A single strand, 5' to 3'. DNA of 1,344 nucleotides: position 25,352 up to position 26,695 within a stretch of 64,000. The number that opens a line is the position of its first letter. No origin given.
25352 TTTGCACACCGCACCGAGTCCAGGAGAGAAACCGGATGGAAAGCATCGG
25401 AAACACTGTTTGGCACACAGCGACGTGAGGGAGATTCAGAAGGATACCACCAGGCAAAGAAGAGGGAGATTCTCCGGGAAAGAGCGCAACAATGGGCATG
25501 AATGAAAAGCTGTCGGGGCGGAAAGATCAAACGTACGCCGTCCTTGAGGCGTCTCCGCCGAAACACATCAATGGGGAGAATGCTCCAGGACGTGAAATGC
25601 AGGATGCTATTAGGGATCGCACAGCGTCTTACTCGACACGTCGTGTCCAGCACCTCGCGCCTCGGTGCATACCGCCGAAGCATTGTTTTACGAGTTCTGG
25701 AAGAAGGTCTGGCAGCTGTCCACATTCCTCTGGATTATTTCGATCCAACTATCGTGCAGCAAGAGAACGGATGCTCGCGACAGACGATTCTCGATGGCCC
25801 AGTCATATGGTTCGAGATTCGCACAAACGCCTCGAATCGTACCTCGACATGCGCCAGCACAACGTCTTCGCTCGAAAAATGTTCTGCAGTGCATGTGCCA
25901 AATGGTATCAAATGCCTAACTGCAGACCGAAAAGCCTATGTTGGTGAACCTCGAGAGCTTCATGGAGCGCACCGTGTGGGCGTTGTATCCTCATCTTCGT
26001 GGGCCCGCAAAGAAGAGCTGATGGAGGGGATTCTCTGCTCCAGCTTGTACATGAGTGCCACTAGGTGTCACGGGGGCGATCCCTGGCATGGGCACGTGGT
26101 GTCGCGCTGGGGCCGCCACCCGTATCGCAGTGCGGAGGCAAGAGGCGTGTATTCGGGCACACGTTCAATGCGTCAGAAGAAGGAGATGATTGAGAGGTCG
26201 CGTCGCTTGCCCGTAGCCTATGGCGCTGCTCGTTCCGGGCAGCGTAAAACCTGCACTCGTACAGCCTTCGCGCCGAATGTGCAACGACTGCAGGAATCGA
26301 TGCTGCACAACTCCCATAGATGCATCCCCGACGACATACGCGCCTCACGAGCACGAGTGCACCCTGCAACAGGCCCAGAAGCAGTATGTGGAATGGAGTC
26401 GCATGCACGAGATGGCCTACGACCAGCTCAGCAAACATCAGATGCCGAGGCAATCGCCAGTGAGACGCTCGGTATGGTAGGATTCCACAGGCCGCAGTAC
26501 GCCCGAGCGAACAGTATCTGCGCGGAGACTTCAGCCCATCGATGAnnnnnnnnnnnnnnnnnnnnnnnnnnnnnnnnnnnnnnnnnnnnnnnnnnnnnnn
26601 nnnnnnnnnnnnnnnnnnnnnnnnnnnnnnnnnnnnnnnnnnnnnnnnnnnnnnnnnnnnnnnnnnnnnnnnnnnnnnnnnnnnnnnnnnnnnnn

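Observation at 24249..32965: SERCA gene bracketed by two 2581-bp direct repeats at about 99.5% identity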

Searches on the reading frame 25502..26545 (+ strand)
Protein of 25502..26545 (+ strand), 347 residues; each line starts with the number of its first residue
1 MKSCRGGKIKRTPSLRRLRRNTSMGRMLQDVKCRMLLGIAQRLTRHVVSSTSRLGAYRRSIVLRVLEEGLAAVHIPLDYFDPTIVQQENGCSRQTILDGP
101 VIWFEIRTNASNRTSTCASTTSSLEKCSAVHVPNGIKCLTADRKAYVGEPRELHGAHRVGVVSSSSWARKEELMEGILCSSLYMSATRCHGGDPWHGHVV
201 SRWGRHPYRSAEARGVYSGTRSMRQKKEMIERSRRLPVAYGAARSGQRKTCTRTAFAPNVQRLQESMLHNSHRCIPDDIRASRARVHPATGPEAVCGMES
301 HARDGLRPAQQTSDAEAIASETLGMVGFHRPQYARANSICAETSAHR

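Call 8: search_protein_families(library=pfam, proteins=[window:25502-26545:+], max_evalue=0.01)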
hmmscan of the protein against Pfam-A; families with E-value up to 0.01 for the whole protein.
window:25502-26545:+ (347 aa): 0 families

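Call 32: search_protein_families(library=pfam, proteins=[window:25502-26542:+], max_evalue=1)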
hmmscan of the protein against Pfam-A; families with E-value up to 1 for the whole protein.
window:25502-26542:+ (347 aa): 0 families

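Call 34: find_related_loci(query=window:25502-26542:+, collection=metagenome_contigs, flank=6000)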
Query window:25502-26542:+ (347 aa) in metagenome_contigs; peptide patterns used: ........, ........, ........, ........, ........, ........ (x = any residue, [..] = any of these).
67 stretches matched a pattern; 5 encode a relative of the query (tblastn E <= 1e-3); 4 distinct loci.
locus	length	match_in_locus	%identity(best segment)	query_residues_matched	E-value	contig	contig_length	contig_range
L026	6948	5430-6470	99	1-347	0e+0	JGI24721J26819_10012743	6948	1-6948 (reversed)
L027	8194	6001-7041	99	1-347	0e+0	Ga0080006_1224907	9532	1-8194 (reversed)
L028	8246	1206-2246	98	1-347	0e+0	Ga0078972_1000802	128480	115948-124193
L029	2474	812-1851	98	1-347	0e+0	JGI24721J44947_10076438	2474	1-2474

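Call 37: find_encoding_contigs(protein=window:25502-26545:+, flank=10000, max_places=10)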
Protein window:25502-26545:+ (347 aa): no gene with exactly this product is on record in the collection.

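Call 56: search_protein_representatives(protein=window:25502-26542:+)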
Query: 347 residues. Proteins with E-value up to 0.001 (for the whole library): 9; up to 1e-10: 1; up to 1e-30: 1. The best 9 are listed.
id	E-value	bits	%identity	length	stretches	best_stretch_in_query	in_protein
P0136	6.1e-228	772.1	99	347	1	1-347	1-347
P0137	2.6e-07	46.9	43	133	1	260-335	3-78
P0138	3.3e-07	46.6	40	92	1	229-317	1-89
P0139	3.9e-07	46.3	45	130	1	257-325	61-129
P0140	4.9e-07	46.0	44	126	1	249-321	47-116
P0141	5.3e-07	45.9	43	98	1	254-336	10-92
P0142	7.4e-07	45.4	39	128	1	225-322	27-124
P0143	1.2e-04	38.2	41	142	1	226-307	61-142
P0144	5.2e-04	36.1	49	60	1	267-319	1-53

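Call 59: list_cluster_members(proteins=[P0137, P0138, P0139, P0140, P0141, P0142, P0143, P0144])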
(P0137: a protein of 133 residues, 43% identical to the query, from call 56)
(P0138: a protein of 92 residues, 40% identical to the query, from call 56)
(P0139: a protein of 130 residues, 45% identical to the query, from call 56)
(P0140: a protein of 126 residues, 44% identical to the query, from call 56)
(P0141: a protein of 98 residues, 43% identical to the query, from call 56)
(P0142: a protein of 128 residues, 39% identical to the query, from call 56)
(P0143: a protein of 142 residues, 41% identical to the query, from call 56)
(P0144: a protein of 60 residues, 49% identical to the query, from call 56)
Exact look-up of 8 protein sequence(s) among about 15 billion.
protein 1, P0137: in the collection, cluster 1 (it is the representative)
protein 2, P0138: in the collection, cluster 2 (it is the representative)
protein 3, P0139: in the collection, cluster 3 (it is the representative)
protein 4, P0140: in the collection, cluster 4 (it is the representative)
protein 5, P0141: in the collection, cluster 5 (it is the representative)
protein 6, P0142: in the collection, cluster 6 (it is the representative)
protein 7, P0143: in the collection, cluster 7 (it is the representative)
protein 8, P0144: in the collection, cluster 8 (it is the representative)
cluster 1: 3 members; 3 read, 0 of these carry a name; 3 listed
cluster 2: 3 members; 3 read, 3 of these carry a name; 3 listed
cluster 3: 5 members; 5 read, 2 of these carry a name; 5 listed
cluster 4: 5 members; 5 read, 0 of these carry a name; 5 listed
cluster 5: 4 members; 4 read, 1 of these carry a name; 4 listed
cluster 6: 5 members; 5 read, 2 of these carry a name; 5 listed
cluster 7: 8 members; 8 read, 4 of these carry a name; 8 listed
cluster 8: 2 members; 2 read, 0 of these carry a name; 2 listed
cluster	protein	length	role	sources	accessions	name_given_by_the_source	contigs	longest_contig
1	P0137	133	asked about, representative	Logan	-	-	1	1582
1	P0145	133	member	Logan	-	-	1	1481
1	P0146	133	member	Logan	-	-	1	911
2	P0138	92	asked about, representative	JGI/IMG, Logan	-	hypothetical protein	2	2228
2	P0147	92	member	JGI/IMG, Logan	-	hypothetical protein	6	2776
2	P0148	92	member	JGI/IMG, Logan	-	hypothetical protein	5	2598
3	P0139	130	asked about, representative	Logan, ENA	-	-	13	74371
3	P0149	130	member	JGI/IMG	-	uncharacterized protein YbjQ (UPF0145 family)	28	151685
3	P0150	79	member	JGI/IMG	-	uncharacterized protein YbjQ (UPF0145 family)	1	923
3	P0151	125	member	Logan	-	-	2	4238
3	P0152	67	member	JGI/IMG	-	-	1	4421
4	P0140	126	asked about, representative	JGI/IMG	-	-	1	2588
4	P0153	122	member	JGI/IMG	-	-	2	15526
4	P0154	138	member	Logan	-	-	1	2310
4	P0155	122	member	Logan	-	-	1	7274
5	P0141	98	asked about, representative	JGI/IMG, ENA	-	hypothetical protein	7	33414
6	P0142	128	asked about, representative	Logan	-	-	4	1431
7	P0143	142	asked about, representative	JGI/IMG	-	-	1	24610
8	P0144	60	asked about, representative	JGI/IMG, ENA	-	-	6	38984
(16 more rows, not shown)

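Call 61: find_homologous_proteins(query=A1, max_evalue=0.001)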
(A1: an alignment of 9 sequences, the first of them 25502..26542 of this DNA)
Query A1 (9 sequences) (347 aa, profile of the alignment): 3 proteins with E <= 0.001 among 8000 candidates.
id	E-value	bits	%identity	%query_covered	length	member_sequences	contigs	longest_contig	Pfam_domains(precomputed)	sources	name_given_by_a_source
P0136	1.6e-68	248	99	100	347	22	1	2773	-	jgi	-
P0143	1.9e-49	186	42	23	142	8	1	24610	-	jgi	-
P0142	4.2e-42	162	40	27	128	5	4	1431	-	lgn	-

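Call 62: find_encoding_contigs(protein=P0143, flank=10000, max_places=10)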
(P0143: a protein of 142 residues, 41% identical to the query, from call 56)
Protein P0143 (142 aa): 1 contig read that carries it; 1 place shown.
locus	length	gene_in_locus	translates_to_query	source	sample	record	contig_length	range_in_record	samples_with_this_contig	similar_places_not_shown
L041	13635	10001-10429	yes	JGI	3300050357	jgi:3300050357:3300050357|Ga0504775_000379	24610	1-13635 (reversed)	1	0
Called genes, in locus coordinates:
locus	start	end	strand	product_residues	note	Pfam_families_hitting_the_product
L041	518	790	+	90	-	-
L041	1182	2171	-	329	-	PF02630:SCO1-SenC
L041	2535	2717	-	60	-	-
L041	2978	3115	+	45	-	-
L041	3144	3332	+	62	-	-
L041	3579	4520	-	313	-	PF01042:Ribonuc_L-PSP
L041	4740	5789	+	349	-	PF00535:Glycos_transf_2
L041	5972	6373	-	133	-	-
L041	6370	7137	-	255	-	PF01172:SBDS_N, PF09377:SBDS_domain_II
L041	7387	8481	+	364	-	PF07542:ATP12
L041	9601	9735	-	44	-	-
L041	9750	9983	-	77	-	-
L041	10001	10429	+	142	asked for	-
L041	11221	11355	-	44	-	-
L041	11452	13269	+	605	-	-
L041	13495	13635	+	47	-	?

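Call 80: search_protein_families(library=phrogs, proteins=[window:25502-26542:+], max_evalue=0.1)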
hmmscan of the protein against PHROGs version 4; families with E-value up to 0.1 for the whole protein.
window:25502-26542:+ (347 aa): 0 families

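Call 81: search_solved_structures(query=window:25502-26542:+, max_evalue=1)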
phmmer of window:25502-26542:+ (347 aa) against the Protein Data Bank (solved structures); distinct sequences matched with E-value up to 1: 0.

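Call 85: predict_structure(protein=window:25502-26542:+)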
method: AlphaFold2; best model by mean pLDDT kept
length: 347 residues; sequences in the alignment: 1
mean_pLDDT: 33.5   pTM: 0.18
mean pLDDT of the five models: 33.5, 27.7, 27.0, 25.7, 24.7
residues with pLDDT >= 90: 0; 70-90: 0; 50-70: 23; < 50: 324
segments of 3 or more residues with pLDDT < 50: 1-13, 15-21, 46-58, 60-66, 68-226, 231-347
pLDDT, mean of each block of 10 residues (from residue 1): 40 45 50 53 50 44 46 32 30 27 27 26 26 26 26 26 28 28 25 27 29 36 49 38 29 28 30 29 30 31 34 33 30 32 32
secondary structure, 60 per line:
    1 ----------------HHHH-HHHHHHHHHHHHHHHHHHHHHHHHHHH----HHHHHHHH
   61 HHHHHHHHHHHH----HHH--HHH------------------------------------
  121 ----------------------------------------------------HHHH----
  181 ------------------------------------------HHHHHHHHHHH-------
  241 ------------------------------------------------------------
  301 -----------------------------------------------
elements in order: H17-20 H22-48 H53-72 H173-176 H223-233

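Call 87: find_related_loci(query=window:25502-26542:+, collection=viral_contigs, flank=3000)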
Query window:25502-26542:+ (347 aa) in viral_contigs; peptide patterns used: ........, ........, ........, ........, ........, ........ (x = any residue, [..] = any of these).
3 stretches matched a pattern, but none encodes a relative of the query by tblastn (E <= 1e-3).
